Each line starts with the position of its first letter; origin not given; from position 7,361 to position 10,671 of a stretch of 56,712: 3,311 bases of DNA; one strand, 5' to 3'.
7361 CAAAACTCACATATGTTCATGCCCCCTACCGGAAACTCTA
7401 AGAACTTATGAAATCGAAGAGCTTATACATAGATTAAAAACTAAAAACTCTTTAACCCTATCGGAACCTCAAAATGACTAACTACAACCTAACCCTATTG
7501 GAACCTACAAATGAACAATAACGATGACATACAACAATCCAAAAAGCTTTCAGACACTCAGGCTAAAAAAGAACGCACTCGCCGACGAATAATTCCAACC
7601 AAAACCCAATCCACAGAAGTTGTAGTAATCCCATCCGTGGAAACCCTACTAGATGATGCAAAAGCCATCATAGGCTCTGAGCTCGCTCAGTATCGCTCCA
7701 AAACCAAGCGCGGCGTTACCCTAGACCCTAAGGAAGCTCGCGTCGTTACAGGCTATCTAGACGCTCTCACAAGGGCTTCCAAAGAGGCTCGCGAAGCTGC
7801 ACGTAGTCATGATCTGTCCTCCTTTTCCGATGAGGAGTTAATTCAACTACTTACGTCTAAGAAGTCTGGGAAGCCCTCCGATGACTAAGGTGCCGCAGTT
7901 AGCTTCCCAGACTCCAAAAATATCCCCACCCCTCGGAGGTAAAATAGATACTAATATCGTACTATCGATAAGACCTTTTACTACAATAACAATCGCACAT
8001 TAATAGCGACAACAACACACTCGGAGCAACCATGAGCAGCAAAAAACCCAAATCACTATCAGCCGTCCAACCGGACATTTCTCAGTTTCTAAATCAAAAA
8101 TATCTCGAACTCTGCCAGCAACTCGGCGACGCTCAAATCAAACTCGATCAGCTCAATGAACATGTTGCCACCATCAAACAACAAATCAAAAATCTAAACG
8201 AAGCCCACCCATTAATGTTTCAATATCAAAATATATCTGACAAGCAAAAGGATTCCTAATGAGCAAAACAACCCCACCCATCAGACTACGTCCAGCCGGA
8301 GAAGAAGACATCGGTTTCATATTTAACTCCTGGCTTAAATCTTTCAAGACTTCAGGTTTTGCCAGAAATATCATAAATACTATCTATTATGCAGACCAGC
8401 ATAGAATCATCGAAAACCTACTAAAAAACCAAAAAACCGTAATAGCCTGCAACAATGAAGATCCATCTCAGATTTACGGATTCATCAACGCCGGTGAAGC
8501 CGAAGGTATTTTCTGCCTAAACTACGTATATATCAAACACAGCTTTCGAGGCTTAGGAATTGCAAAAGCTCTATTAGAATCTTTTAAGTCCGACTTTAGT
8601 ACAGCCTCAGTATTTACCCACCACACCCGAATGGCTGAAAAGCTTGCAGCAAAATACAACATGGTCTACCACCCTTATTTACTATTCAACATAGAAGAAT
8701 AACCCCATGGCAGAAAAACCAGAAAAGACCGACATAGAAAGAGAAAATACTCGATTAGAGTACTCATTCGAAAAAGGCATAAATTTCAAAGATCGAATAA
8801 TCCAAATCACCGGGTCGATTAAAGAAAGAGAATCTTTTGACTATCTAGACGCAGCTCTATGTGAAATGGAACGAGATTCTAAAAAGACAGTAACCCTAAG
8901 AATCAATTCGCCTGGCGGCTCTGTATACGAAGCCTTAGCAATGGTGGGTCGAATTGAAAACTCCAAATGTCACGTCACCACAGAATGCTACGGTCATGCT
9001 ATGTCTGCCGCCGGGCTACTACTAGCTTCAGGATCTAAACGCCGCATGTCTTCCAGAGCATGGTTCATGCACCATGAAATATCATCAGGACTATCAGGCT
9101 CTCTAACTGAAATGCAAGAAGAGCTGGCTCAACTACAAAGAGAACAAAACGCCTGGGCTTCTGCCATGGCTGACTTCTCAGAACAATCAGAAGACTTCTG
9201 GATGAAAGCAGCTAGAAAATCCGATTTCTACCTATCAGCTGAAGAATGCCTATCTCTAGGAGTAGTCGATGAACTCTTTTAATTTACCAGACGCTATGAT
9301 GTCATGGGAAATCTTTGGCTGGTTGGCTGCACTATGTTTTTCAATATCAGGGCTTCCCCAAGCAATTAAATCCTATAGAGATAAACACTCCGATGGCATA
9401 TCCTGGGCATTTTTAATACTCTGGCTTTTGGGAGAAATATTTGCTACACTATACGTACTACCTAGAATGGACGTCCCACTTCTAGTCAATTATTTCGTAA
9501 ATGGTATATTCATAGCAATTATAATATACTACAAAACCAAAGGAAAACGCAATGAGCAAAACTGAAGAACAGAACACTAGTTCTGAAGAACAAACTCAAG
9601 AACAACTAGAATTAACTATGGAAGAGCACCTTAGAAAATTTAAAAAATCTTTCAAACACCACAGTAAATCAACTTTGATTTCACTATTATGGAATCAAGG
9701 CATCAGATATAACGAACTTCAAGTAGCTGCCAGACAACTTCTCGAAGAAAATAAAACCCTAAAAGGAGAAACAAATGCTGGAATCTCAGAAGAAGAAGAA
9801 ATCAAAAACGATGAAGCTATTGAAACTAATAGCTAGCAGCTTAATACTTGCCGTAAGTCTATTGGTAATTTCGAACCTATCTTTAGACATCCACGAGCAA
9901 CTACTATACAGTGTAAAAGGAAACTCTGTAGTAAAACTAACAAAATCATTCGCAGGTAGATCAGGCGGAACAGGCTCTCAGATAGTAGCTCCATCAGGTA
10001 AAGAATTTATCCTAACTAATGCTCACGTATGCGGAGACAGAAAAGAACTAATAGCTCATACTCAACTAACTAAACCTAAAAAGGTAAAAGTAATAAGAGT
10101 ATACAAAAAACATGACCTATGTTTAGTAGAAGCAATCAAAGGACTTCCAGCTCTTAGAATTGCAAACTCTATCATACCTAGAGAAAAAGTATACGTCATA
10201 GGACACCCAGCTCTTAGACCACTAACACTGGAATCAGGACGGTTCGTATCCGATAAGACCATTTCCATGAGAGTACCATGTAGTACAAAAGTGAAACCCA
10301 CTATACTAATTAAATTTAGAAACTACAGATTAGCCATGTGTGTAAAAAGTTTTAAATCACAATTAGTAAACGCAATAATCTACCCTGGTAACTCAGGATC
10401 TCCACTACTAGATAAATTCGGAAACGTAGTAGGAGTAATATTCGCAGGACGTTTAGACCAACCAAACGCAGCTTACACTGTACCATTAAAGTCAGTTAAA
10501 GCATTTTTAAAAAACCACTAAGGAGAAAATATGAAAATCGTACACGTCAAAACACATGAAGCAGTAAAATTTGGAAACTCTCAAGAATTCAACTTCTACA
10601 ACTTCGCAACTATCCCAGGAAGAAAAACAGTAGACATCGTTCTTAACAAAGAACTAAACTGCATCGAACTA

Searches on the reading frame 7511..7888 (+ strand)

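Call 88: search_protein_families(library=pfam, proteins=[window:7511-7888:+], max_evalue=0.001)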
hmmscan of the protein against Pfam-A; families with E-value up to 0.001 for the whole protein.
window:7511-7888:+ (125 aa): 1 family
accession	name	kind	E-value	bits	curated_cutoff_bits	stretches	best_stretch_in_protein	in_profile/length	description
PF25195.1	DPC2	-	6.2e-05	23.8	70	0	52-92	62-102/105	Diatom pyrenoid component 2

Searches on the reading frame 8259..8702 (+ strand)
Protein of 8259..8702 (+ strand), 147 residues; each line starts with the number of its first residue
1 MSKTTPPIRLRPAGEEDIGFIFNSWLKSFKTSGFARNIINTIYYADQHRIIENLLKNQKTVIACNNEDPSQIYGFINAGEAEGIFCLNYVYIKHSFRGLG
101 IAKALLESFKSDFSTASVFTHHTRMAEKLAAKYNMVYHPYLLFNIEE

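Call 88: search_protein_families(library=pfam, proteins=[window:8259-8702:+], max_evalue=0.001)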
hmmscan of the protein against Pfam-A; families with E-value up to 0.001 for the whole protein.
window:8259-8702:+ (147 aa): 2 families
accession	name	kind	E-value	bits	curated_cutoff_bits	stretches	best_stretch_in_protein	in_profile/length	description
PF13508.13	Acetyltransf_7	-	1.3e-05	25.9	27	1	61-109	6-53/84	Acetyltransferase (GNAT) domain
PF13673.13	Acetyltransf_10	-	8.8e-05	22.9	23.6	1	47-117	19-84/128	Acetyltransferase (GNAT) domain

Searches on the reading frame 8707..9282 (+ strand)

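Call 88: search_protein_families(library=pfam, proteins=[window:8707-9282:+], max_evalue=0.001)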
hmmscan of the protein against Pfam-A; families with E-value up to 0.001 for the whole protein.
window:8707-9282:+ (191 aa): 2 families
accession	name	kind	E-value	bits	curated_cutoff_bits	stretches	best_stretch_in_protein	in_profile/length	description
PF00574.28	CLP_protease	-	1.3e-26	94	20.2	1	27-190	14-178/182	Clp protease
PF25145.1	NfeD1b_N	-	4.9e-07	30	40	1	40-162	12-125/189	NfeD1b, N-terminal domain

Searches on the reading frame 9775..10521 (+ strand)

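Call 88: search_protein_families(library=pfam, proteins=[window:9775-10521:+], max_evalue=0.001)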
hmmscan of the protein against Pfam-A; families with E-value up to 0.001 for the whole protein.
window:9775-10521:+ (248 aa): 4 families
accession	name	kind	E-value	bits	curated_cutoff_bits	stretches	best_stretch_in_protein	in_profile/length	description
PF13365.12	Trypsin_2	-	5.1e-16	60.1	27.6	1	66-221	2-144/144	Trypsin-like peptidase domain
PF00089.32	Trypsin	-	5.4e-05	23.5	20.6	0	76-231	34-204/220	Trypsin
PF10459.15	Peptidase_S46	-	0.00012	21.4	22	0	202-227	630-655/698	Peptidase S46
PF05579.19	Peptidase_S32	-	0.00046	19.9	24.7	0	54-103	103-151/297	Equine arteritis virus serine endopeptidase S32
